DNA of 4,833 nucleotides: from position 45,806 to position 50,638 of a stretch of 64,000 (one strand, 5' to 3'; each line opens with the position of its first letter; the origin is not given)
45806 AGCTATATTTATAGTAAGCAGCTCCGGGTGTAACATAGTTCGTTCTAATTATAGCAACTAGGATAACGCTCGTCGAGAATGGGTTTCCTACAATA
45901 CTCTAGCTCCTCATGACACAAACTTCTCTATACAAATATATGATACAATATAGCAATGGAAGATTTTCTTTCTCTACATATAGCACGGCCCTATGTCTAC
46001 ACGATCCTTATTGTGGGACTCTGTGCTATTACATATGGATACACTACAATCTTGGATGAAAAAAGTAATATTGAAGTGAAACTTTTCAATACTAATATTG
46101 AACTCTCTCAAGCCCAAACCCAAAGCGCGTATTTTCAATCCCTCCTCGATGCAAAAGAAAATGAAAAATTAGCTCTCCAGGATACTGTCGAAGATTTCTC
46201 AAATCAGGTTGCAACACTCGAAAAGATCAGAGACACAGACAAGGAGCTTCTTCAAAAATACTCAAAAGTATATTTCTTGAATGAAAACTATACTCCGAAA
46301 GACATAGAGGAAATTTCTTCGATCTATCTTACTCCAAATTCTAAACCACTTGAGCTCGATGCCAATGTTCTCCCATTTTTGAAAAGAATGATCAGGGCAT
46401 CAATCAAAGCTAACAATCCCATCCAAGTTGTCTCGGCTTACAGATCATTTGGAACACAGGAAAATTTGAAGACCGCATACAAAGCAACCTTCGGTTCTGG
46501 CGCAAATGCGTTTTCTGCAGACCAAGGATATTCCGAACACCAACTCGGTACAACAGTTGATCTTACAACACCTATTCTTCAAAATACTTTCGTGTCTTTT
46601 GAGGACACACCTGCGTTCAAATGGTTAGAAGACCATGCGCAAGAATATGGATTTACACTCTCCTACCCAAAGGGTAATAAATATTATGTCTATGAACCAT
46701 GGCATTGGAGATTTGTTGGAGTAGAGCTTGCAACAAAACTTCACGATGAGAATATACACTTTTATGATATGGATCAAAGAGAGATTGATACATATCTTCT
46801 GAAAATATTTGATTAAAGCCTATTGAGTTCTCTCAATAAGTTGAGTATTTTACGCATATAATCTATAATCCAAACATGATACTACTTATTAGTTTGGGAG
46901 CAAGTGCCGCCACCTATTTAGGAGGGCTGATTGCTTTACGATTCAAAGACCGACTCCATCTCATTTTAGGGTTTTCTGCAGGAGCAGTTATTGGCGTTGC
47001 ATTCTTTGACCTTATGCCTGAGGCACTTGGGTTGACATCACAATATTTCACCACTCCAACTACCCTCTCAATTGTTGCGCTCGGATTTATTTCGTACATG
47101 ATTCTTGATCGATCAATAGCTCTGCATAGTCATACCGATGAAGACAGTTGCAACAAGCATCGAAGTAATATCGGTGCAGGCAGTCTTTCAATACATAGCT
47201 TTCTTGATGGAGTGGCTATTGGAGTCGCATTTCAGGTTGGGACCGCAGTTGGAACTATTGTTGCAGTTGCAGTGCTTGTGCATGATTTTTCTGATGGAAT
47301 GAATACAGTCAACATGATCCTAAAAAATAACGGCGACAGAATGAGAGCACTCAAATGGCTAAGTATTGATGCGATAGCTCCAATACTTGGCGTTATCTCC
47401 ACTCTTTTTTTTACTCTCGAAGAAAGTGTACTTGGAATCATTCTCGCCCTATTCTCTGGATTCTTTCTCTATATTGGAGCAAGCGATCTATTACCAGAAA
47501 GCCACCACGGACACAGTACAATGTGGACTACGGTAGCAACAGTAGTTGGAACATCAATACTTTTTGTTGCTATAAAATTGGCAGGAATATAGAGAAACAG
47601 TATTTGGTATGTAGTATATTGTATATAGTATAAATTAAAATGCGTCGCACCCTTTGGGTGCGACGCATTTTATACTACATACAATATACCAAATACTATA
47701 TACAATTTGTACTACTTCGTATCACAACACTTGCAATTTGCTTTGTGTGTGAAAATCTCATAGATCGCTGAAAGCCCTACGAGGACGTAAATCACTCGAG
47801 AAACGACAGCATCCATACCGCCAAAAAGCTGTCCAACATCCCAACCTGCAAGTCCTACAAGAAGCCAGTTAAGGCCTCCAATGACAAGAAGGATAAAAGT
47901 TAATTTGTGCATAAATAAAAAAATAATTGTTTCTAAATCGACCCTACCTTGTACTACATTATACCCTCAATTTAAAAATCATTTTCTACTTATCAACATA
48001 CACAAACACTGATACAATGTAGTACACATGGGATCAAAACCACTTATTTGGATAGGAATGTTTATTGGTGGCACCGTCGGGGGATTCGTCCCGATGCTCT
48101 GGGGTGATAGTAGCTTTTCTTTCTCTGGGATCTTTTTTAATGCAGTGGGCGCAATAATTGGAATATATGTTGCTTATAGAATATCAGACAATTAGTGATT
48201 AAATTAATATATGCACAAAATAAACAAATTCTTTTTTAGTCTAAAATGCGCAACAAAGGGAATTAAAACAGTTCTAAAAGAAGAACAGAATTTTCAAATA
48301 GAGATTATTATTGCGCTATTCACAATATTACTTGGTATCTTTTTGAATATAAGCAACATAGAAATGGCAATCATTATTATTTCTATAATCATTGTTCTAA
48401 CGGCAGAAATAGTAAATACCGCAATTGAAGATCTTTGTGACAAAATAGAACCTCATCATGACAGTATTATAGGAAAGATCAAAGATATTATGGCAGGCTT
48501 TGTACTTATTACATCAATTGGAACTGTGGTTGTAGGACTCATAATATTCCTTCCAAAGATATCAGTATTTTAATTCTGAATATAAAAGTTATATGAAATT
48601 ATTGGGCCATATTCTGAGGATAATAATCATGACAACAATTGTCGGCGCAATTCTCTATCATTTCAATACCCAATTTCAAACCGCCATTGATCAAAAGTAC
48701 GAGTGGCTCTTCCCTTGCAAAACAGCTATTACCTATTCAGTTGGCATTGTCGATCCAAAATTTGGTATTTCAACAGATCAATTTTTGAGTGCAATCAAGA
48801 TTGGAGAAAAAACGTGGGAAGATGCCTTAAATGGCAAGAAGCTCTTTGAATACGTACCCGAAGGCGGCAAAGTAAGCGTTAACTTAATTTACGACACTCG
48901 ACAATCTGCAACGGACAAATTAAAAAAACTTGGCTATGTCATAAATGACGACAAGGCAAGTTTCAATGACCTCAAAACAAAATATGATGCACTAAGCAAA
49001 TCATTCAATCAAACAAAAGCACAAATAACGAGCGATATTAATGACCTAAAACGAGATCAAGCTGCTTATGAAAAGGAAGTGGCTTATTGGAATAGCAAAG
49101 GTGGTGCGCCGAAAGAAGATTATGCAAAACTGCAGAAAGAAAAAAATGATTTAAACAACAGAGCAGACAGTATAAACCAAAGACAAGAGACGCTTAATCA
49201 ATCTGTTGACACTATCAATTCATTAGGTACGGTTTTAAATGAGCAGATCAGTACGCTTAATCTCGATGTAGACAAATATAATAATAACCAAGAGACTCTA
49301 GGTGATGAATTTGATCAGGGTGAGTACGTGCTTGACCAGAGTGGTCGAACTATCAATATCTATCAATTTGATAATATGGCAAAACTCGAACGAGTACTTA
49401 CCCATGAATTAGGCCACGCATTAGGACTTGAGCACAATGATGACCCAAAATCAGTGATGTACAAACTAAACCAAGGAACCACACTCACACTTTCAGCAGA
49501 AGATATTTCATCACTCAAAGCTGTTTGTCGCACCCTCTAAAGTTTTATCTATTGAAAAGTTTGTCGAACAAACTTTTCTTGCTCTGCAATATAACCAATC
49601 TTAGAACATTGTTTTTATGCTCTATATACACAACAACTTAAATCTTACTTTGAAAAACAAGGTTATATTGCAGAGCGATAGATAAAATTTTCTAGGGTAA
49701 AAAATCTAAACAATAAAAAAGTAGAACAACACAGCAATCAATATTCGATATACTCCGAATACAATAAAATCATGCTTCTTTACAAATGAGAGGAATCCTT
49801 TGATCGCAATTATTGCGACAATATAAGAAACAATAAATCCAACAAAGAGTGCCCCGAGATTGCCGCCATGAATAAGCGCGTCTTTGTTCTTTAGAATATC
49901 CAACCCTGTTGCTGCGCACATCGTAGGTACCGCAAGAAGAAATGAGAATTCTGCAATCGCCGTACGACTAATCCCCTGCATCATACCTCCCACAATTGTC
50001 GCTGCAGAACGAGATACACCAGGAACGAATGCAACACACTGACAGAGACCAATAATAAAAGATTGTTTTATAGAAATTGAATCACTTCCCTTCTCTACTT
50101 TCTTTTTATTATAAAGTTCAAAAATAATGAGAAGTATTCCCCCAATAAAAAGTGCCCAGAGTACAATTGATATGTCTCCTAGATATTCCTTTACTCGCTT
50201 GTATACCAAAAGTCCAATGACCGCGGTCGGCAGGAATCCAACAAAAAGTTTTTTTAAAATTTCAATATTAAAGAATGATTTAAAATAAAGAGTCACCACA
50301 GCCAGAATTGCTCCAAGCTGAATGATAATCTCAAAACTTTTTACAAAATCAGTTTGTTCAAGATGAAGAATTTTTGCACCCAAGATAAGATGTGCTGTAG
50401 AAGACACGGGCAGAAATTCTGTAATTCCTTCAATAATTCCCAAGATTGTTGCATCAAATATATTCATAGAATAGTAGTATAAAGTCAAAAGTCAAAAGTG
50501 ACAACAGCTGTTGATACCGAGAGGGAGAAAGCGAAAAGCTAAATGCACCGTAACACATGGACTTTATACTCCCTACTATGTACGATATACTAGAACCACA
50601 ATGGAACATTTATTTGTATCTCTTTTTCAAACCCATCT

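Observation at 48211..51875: Lipid-carrier recycling neighbourhood: DgkA-like kinase, UppP, and a DedA-PAP2 fusion protein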

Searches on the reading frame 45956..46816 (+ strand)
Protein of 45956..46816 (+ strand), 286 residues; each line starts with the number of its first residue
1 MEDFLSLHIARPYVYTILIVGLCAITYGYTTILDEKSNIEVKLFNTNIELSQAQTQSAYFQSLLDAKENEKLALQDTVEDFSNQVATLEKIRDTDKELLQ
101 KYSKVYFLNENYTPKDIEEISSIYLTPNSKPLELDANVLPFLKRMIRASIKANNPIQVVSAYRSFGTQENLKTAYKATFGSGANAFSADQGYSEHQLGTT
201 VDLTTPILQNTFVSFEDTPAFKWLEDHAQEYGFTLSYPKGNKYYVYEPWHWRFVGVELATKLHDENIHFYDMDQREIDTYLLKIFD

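Call 3: search_protein_families(library=pfam, proteins=[window:45956-46816:+], max_evalue=0.01)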
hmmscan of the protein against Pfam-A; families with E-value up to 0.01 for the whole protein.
window:45956-46816:+ (286 aa): 2 families
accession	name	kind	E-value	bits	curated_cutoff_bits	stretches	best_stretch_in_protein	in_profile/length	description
PF02557.22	VanY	-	1.7e-31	109.2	25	1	133-255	3-131/132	D-alanyl-D-alanine carboxypeptidase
PF05951.18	Peptidase_M15_2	-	0.00012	22.3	27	1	100-174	18-92/153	Bacterial protein of unknown function (DUF882)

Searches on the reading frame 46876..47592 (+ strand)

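Call 3: search_protein_families(library=pfam, proteins=[window:46876-47592:+], max_evalue=0.01)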
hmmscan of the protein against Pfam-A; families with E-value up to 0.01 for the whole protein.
window:46876-47592:+ (238 aa): 1 family
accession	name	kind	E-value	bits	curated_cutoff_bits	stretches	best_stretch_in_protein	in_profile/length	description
PF02535.28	Zip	-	1.8e-22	80.5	35.1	2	103-227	184-317/323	ZIP Zinc transporter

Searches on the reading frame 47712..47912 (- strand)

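Call 3: search_protein_families(library=pfam, proteins=[window:47712-47912:-], max_evalue=0.01)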
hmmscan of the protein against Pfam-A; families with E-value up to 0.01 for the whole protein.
window:47712-47912:- (66 aa): 1 family
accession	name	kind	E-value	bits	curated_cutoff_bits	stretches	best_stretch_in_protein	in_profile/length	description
PF04070.17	DUF378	-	7.1e-19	67.9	25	1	2-54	4-57/60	Domain of unknown function (DUF378)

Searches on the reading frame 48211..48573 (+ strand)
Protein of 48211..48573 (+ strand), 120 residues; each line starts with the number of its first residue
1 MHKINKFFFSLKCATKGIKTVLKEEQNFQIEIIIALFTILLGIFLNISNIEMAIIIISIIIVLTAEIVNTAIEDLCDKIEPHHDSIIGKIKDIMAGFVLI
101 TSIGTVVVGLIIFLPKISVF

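Call 3: search_protein_families(library=pfam, proteins=[window:48211-48573:+], max_evalue=0.01)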
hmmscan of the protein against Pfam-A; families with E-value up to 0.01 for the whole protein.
window:48211-48573:+ (120 aa): 1 family
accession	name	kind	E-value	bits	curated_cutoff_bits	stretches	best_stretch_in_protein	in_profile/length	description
PF01219.24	DAGK_prokar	-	6.4e-32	109.9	22.3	1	12-113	1-102/102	Prokaryotic diacylglycerol kinase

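Call 5: search_protein_families(library=ncbifam, proteins=[window:48211-48573:+], max_evalue=0.01)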
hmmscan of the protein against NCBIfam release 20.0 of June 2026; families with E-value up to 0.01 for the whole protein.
window:48211-48573:+ (120 aa): 0 families

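Call 51: search_solved_structures(query=window:48211-48573:+, max_evalue=0.001, show_alignments=1)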
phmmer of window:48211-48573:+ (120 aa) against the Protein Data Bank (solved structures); distinct sequences matched with E-value up to 0.001: 5.
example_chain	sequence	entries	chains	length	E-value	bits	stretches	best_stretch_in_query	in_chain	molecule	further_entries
7dvm_A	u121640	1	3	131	4.9e-12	49.4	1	10-111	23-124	Diacylglycerol kinase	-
2kdc_A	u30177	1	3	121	3e-10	43.6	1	14-112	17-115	Diacylglycerol kinase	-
3ze4_A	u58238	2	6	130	3.6e-10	43.3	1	14-112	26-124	DIACYLGLYCEROL KINASE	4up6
3ze3_A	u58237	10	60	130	4.8e-10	43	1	14-112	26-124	DIACYLGLYCEROL KINASE | DIACYLGLYCEROL KINASE-DELTA 7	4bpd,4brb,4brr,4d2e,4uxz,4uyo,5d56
3ze5_A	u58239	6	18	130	1.2e-09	41.6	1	14-112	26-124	DIACYLGLYCEROL KINASE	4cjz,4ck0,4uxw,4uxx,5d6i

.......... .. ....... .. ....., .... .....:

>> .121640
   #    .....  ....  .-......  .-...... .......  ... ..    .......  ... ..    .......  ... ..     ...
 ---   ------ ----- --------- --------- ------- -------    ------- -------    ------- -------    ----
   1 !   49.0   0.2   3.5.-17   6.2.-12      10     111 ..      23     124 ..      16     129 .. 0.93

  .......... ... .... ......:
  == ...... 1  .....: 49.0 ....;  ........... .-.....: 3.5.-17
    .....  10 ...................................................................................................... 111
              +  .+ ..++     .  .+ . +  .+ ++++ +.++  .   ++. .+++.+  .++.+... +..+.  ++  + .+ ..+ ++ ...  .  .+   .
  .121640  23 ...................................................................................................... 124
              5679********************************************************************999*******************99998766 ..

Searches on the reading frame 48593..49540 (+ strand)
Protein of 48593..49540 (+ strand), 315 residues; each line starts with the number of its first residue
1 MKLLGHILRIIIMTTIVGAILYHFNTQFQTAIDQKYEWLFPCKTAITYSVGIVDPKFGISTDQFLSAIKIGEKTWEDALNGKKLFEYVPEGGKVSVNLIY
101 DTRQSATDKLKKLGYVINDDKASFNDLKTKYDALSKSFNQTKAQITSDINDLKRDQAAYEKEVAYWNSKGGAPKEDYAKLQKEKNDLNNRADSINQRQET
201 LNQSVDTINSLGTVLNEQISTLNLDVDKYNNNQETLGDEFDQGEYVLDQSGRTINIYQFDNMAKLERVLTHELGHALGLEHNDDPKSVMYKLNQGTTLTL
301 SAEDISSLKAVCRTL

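Call 3: search_protein_families(library=pfam, proteins=[window:48593-49540:+], max_evalue=0.01)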
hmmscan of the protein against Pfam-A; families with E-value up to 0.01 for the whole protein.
window:48593-49540:+ (315 aa): 6 families
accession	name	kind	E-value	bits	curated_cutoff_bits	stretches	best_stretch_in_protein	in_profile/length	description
PF00413.30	Peptidase_M10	-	1.8e-11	44.6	24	1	230-309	68-155/159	Matrixin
PF12388.14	Peptidase_M57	-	0.00035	20.8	21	1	252-283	117-151/212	Dual-action HEIGH metallo-peptidase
PF07998.17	Peptidase_M54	-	0.0004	20.9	24.4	1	219-290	100-169/194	Peptidase family M54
PF24319.2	DUF7491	-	0.00085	20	30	0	174-209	48-83/90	Coiled-coil region of unknown function (DUF7491)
PF07889.17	DUF1664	-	0.00089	19.7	34.6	0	177-240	54-117/124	Protein of unknown function (DUF1664)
PF17078.10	SHE3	-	0.009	16.2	30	0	107-235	93-218/228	SWI5-dependent HO expression protein 3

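Call 5: search_protein_families(library=ncbifam, proteins=[window:48593-49540:+], max_evalue=0.01)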
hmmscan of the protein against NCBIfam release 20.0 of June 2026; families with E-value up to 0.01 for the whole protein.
window:48593-49540:+ (315 aa): 15 families
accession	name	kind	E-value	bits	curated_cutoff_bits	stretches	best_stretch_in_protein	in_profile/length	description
TIGR02168.1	SMC_prok_B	equivalog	4.7e-07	27.9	567.35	1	104-260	780-939/1181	chromosome segregation protein SMC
NF038350.1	taxis_HmpF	equivalog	6.9e-07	28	200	1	117-237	136-256/553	pilus motility taxis protein HmpF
NF041905.1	MXAN_2677_2678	equivalog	9.7e-07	28.1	250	1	265-314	184-233/283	myxosortase-dependent metalloprotease, MXAN_2677/MXAN_2678 family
NF033823.0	archmetzin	subfamily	9.1e-06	25.7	145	1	262-293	119-150/170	archaemetzincin family Zn-dependent metalloprotease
TIGR04523.1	Mplasa_alph_rch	subfamily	9.8e-06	23.8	270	1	108-236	54-185/745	helix-rich protein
TIGR02169.1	SMC_prok_A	equivalog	1.3e-05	23.1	729.4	1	101-252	752-904/1165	chromosome segregation protein SMC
TIGR03935.1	fragilysin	equivalog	6.9e-05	21.9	190.7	1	267-296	340-369/386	fragilysin family metalloproteinase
NF045487.1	ASRP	equivalog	7.9e-05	21.4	300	1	104-237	145-280/593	archaea-specific SMC-related protein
NF041034.1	Rad50_Sulf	equivalog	0.0002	19.4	1000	1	108-231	552-698/872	DNA double-strand break repair ATPase Rad50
NF045780.1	TrlF_fam_ATP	equivalog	0.00021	20.1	350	1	103-250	563-713/944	TrlF family AAA-like ATPase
NF002572.0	PRK02224.1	equivalog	0.004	15.5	1087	1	120-242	228-624/888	DNA double-strand break repair ATPase Rad50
NF038115.1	SVAGG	subfamily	0.0061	15.6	150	0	217-282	122-191/407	SVAGG family GlyGly-CTERM protein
NF003034.1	PRK03918.1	equivalog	0.0074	14.3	700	1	124-210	216-694/878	DNA double-strand break repair ATPase Rad50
NF049873.2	cytotoxin_MakE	exception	0.009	15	360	0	122-221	84-181/352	alpha-pore-forming cytotoxin subunit MakE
NF047363.1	Zn_ribbon_CdsZ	equivalog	0.0097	15.4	275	0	109-227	59-172/251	zinc ribbon domain regulatory protein CdsZ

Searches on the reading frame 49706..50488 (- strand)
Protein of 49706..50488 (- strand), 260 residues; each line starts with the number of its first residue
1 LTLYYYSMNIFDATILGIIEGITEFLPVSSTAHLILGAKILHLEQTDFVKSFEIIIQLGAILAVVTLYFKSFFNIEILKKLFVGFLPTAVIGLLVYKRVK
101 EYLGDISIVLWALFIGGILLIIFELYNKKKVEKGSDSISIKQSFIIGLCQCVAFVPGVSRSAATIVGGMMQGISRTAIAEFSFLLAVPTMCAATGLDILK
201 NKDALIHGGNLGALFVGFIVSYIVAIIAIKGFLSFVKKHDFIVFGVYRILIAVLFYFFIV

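Call 3: search_protein_families(library=pfam, proteins=[window:49706-50488:-], max_evalue=0.01)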
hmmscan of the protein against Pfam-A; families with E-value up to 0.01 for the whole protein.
window:49706-50488:- (260 aa): 1 family
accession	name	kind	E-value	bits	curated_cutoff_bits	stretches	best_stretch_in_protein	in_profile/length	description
PF02673.24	BacA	-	2.5e-72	244.1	33.4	1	13-253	1-256/257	Bacitracin resistance protein BacA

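Call 5: search_protein_families(library=ncbifam, proteins=[window:49706-50488:-], max_evalue=0.01)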
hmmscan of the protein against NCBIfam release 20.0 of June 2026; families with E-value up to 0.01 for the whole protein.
window:49706-50488:- (260 aa): 12 families
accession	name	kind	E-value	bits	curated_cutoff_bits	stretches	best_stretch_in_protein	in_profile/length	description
NF001390.0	PRK00281.1-4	equivalog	8.2e-81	271.4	260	1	8-259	4-266/272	undecaprenyl-diphosphate phosphatase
NF001389.0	PRK00281.1-2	equivalog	5.9e-71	239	262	1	8-255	4-260/272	undecaprenyl-diphosphate phosphatase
NF001388.0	PRK00281.1-1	equivalog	8.9e-70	235.3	362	2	79-260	93-273/273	undecaprenyl-diphosphate phosphatase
TIGR00753.1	undec_PP_bacA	equivalog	3.1e-66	223.7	217.5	1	13-252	1-255/255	undecaprenyl-diphosphatase UppP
NF001391.0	PRK00281.1-5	equivalog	3.6e-62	210.3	293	1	7-258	3-272/279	undecaprenyl-diphosphate phosphatase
NF001392.0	PRK00281.2-1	equivalog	2.2e-48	165.2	308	2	81-257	94-270/280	undecaprenyl-diphosphate phosphatase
NF001393.0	PRK00281.2-4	equivalog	3.4e-47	161.1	284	2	81-259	89-264/266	undecaprenyl-diphosphate phosphatase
NF001394.0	PRK00281.2-5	equivalog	2.5e-44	151.9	311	2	76-257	90-273/281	undecaprenyl-diphosphate phosphatase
NF001397.0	PRK00281.3-4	equivalog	1.2e-39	136.6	363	2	75-254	88-273/281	undecaprenyl-diphosphate phosphatase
NF001396.0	PRK00281.3-3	equivalog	3.9e-22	79.4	382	2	76-259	87-264/264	undecaprenyl-diphosphate phosphatase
NF001395.0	PRK00281.3-1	equivalog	8.6e-22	77.9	394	2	133-251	178-295/306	undecaprenyl-diphosphate phosphatase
NF001398.0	PRK00281.3-5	equivalog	6.9e-20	72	354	1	8-254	2-268/278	undecaprenyl-diphosphate phosphatase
